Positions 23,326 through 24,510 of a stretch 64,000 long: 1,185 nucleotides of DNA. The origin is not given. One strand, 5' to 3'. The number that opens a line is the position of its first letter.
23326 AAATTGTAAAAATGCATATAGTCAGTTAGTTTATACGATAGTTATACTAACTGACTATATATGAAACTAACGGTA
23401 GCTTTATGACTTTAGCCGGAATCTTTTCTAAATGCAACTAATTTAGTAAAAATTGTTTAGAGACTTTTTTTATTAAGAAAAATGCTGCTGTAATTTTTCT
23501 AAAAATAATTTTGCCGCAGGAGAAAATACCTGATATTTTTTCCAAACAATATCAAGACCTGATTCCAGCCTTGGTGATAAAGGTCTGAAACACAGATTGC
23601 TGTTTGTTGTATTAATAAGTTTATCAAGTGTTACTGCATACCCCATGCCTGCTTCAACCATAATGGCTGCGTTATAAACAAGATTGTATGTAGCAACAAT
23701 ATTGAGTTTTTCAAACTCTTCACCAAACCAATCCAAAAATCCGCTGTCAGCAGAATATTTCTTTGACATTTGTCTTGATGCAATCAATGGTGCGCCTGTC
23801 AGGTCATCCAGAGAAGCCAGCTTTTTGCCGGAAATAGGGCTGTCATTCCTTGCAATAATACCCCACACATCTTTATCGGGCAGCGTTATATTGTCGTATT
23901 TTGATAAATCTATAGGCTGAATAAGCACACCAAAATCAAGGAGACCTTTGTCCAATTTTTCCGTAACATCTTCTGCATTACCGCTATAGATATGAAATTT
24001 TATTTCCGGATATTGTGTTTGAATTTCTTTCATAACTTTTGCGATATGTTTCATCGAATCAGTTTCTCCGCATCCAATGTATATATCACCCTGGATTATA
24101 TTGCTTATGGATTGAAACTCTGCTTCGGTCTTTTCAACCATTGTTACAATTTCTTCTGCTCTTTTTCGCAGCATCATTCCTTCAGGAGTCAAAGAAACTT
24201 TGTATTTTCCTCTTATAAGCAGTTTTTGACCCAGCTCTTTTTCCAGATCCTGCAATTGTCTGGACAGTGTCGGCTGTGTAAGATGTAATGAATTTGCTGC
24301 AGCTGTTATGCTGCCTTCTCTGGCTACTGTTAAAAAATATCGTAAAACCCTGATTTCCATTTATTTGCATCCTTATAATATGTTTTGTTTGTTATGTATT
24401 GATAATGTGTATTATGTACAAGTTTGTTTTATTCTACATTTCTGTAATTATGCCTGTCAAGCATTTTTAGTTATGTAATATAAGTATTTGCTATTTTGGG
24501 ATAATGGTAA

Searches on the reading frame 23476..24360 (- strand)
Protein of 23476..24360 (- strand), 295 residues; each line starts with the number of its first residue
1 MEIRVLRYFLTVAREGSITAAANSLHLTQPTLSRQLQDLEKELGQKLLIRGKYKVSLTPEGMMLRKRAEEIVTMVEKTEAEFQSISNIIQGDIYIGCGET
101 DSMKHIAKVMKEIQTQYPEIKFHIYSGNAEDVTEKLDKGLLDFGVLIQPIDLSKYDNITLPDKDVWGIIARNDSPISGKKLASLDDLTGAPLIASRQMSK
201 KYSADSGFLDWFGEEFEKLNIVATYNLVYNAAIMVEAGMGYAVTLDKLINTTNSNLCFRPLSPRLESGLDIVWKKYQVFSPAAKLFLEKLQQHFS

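Call 64: search_protein_families(library=pfam, proteins=[window:23476-24360:-], max_evalue=0.001)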
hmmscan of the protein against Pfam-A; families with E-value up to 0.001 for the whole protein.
window:23476-24360:- (295 aa): 2 families
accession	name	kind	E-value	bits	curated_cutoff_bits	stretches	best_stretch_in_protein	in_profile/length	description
PF03466.25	LysR_substrate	-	4.3e-24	85.5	28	1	90-294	5-208/209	LysR substrate binding domain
PF00126.33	HTH_1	-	4.8e-23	81.3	26.6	1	4-61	2-59/60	Bacterial regulatory helix-turn-helix protein, lysR family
